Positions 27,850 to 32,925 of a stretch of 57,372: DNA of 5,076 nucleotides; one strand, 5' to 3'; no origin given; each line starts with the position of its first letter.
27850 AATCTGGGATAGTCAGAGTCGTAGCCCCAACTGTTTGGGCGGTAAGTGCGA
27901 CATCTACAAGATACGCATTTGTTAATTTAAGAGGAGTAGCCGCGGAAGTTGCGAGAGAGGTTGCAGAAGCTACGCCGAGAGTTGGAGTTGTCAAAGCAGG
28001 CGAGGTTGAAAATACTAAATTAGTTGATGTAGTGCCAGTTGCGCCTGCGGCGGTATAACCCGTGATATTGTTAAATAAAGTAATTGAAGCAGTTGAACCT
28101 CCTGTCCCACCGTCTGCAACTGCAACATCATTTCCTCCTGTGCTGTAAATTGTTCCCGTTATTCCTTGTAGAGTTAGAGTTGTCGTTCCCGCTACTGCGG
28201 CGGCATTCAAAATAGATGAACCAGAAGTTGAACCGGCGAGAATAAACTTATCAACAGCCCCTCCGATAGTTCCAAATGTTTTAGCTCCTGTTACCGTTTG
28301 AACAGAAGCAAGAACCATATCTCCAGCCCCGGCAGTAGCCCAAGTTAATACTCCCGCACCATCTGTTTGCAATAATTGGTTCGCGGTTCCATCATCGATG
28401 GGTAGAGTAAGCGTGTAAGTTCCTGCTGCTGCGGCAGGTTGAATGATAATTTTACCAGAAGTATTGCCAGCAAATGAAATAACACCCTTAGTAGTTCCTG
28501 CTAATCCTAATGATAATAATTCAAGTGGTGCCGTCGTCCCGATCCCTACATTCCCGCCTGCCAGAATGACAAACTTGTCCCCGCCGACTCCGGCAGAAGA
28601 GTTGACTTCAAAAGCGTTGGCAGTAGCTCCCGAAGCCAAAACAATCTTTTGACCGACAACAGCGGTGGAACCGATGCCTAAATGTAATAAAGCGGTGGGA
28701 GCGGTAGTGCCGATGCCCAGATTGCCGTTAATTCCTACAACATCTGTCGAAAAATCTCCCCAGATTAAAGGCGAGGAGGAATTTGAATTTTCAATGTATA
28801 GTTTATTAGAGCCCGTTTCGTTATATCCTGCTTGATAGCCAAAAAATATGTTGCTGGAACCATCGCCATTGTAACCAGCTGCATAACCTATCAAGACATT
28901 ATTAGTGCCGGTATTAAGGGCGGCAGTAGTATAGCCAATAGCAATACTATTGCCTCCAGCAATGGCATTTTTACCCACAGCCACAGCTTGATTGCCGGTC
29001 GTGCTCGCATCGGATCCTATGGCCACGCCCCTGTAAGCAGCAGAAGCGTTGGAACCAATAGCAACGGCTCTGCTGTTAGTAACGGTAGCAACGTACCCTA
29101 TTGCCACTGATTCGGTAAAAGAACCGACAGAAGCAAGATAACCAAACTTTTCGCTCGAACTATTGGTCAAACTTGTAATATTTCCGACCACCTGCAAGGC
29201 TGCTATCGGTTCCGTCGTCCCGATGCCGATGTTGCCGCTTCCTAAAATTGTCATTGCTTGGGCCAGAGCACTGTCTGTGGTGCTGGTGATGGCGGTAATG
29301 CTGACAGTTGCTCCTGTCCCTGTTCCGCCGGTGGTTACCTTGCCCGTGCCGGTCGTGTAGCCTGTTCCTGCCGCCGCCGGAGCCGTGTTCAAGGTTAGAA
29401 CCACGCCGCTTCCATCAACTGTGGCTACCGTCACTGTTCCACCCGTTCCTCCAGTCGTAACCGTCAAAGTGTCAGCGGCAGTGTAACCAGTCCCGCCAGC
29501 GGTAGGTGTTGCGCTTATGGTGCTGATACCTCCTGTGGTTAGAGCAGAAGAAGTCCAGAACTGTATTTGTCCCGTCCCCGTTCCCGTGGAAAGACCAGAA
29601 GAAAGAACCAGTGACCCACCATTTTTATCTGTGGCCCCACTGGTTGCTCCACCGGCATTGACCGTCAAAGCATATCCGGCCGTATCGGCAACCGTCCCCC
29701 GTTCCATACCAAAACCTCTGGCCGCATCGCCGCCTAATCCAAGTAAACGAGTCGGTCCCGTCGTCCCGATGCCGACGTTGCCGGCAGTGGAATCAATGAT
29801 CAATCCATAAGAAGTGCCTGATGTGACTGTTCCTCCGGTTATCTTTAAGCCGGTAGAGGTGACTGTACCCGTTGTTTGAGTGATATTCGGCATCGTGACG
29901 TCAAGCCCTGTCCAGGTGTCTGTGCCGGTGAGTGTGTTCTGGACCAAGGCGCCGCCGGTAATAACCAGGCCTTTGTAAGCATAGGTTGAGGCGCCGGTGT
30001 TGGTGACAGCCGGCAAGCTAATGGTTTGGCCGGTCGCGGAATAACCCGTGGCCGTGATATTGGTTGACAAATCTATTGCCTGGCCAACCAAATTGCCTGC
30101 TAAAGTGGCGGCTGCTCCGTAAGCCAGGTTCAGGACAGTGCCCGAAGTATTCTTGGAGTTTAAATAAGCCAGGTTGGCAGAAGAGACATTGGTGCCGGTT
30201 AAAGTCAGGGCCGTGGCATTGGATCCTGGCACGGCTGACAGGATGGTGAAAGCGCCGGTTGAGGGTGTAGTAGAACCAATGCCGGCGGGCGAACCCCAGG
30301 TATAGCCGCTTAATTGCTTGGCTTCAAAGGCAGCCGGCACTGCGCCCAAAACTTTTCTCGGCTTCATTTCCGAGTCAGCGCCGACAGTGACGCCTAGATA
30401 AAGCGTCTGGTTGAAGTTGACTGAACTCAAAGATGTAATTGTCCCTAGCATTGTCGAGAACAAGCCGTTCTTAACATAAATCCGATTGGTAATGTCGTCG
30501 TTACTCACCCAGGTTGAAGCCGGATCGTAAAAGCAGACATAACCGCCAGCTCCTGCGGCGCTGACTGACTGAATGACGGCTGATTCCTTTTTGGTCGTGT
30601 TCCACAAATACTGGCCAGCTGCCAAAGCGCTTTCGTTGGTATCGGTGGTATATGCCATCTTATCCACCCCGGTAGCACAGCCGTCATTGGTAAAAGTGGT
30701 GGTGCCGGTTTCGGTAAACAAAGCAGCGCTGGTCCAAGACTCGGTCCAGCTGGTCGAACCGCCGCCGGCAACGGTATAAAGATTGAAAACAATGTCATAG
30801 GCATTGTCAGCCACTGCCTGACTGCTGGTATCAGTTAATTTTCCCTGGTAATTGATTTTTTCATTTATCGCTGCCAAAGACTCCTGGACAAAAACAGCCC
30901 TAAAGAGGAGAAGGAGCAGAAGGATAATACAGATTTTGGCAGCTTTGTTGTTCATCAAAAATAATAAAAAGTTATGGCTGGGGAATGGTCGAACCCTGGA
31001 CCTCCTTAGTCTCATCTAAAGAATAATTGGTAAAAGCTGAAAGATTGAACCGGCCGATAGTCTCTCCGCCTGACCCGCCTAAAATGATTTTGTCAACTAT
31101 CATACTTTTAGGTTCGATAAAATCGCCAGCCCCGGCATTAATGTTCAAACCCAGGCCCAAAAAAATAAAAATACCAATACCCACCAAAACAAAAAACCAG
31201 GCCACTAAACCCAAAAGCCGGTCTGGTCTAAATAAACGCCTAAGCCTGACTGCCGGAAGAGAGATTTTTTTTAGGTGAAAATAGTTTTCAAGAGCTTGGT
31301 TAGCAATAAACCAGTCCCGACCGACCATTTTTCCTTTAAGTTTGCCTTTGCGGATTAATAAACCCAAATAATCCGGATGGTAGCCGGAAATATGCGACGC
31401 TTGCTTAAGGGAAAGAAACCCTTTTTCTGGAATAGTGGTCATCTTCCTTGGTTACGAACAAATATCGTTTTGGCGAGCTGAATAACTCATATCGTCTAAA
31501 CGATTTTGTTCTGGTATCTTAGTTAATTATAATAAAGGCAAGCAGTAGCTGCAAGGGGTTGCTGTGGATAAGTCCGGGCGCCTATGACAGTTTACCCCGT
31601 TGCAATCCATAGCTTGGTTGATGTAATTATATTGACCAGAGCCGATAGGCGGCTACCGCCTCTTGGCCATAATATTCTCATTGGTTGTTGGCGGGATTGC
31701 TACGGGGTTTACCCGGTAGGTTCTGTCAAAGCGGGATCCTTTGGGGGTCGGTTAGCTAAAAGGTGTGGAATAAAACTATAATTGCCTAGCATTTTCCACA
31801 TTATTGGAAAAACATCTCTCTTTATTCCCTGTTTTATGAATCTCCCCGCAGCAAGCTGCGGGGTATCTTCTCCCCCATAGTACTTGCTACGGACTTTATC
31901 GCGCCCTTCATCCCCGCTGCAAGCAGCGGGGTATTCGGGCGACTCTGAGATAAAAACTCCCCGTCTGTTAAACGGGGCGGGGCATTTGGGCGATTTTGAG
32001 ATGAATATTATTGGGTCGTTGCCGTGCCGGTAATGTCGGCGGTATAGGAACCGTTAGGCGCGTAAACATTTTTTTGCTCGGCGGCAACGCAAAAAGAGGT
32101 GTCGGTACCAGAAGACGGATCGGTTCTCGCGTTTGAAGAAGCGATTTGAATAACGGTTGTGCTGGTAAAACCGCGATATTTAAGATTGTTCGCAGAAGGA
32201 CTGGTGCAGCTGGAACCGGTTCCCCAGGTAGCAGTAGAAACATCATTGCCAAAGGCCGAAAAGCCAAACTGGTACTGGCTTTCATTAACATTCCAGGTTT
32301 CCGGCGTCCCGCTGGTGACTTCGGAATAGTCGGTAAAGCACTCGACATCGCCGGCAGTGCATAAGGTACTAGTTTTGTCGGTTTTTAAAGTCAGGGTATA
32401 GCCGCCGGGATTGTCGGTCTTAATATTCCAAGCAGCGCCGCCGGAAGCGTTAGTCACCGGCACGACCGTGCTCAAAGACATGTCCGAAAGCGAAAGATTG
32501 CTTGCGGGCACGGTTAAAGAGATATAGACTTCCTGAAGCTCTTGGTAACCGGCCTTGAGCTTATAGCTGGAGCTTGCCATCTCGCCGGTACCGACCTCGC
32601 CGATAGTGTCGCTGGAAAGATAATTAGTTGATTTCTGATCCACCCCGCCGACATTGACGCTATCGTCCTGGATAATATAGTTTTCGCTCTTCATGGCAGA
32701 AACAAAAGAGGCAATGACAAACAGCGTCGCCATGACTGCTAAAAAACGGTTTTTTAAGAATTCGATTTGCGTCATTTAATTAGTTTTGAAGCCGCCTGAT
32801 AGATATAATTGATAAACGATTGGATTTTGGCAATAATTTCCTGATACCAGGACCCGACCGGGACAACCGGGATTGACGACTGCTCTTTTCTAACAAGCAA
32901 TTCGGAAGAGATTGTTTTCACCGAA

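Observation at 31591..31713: Third, intergenic copy of the 115-bp element has a covarying terminal stem but identical geometry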

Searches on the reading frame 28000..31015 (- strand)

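Call 39: search_protein_families(library=pfam, proteins=[window:28000-31015:-], max_evalue=0.001)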
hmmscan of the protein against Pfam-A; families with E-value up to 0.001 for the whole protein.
window:28000-31015:- (1005 aa): 1 family
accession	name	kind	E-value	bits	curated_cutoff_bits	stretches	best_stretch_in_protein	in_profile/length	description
PF05658.19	YadA_head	-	0.00029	21.6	25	0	663-684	6-27/27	YadA head domain repeat (2 copies)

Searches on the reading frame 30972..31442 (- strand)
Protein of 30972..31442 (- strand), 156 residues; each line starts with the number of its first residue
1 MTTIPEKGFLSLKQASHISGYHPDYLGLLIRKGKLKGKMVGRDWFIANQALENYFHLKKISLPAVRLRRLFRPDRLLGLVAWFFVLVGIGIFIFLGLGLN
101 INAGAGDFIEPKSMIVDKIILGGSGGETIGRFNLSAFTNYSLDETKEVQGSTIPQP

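Call 7: search_protein_families(library=pfam, proteins=[window:30972-31442:-], max_evalue=0.01)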
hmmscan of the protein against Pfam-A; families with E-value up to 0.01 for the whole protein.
window:30972-31442:- (156 aa): 1 family
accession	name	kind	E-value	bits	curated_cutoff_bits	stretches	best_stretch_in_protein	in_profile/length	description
PF12728.13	HTH_17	-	0.00094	19.8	27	1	9-55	1-47/51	Helix-turn-helix domain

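Call 40: find_encoding_contigs(protein=window:30972-31442:-, flank=3000, max_places=8)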
Protein window:30972-31442:- (156 aa): 1 contig read that carries it; 1 place shown.
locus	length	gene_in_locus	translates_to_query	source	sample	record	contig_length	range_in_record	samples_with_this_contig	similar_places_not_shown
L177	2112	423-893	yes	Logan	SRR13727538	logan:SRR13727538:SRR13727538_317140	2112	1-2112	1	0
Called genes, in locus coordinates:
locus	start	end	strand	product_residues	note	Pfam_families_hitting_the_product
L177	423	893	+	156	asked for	-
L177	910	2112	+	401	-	?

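Call 71: search_protein_families(library=ncbifam, proteins=[window:30972-31442:-], max_evalue=0.01)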
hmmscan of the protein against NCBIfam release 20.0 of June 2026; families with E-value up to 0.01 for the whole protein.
window:30972-31442:- (156 aa): 1 family
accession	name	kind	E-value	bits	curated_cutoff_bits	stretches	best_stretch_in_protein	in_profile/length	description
TIGR01764.1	excise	domain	0.005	17.2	28.8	0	10-55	2-47/49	excisionase family DNA-binding protein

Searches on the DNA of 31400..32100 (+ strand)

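Call 14: search_rna_families(source=window, start=31400, end=32100, threshold=evalue, max_evalue=10)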
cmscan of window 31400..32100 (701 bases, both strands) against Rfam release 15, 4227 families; matches with E-value up to 10: 8.
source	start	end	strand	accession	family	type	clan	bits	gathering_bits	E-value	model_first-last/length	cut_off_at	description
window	31803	31870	-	RF04335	Plastid-rpl20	Cis-reg;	-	23.5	53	0.69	1-80/80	no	Plastid-rpl20 3UTR RNA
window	31403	31440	+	RF01158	SNORD108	Gene; snRNA; snoRNA; CD-box;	-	17.5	46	1.9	1-71/71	no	Small nucleolar RNA SNORD108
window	31844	31882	+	RF02401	ClpQY_promoter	Cis-reg;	-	16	42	0.65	1-38/57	no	ClpQY promoter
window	31716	31869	+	RF02039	SPRY4-IT1_2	Gene; lncRNA;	-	14.3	40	1.3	1-120/120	no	SPRY4-IT1 conserved region 2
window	31843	31939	+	RF02837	anti-hemB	Gene; sRNA;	-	13.7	49.5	2.2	1-81/81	no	Burkholderia RNA 7 (anti-hemB)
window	31787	31933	+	RF00457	IRES_mnt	Cis-reg; IRES;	-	12.9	100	0.89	1-203/203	no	Mnt IRES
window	31733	31811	+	RF02248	Six3os1_3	Gene; lncRNA;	-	11.8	40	2.1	1-75/75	no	Six3os1 conserved region 3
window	31889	31964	-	RF02762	C1_109596F_thermometer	Cis-reg; thermoregulator;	-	10.3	125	2.4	147-227/227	no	C1_109596F 5' UTR thermometer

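Call 54: build_rna_model(alignment_id=A4)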
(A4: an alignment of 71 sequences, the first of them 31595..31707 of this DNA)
Model R1 built from alignment A4 (71 sequences, 119 columns); structure: RNAalifold consensus.
model positions 110; base pairs 20; branch points 1; effective number of sequences 5.65; information 0.59 bits per position. Calibrated on 0.2 Mb of random sequence (short: E-values are rough).
structure used (alignment columns):
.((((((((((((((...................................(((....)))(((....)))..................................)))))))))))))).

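Call 55: search_with_rna_model(model_id=R1, source=window, filters=off, max_evalue=10)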
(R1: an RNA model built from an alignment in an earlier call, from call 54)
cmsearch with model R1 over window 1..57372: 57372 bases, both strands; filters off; matches with E-value up to 10: 36.
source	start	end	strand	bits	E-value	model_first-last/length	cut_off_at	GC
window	50258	50368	+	83.3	7.1e-20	1-110/110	no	0.5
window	50904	51014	+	83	8.8e-20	1-110/110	no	0.5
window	31595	31707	+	69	4.1e-16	1-110/110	no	0.5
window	31595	31707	-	47.2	2.2e-10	1-110/110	no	0.5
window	50904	51014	-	41.6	6.8e-09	1-110/110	no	0.5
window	50258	50368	-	36.8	1.2e-07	1-110/110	no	0.5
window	31844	31863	-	17.6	0.013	1-110/110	no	0.8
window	31844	31863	+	17.4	0.015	1-110/110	no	0.8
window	31912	31931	-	16.5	0.027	1-110/110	no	0.8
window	31912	31931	+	16.3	0.031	1-110/110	no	0.8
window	8136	8193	-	15.1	0.062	1-110/110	no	0.53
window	8136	8193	+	13.5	0.16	1-110/110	no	0.53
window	54566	54661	+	11.7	0.49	1-110/110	no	0.34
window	45760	45784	-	11.6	0.52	1-110/110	no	0.32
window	45760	45784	+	11.6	0.52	1-110/110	no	0.32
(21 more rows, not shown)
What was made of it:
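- Checked: The next best hit scores 17.6 bits (call 55).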

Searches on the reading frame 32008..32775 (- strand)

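Call 7: search_protein_families(library=pfam, proteins=[window:32008-32775:-], max_evalue=0.01)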
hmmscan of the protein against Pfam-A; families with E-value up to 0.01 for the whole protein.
window:32008-32775:- (255 aa): 0 families

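Call 71: search_protein_families(library=ncbifam, proteins=[window:32008-32775:-], max_evalue=0.01)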
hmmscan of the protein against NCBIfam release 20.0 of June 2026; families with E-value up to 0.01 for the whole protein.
window:32008-32775:- (255 aa): 1 family
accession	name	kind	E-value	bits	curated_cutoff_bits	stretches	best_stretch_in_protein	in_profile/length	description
NF058579.1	CPR_pilus_PamT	equivalog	7.1e-11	42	240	1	11-249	8-234/241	CPR-type pilus protein PamT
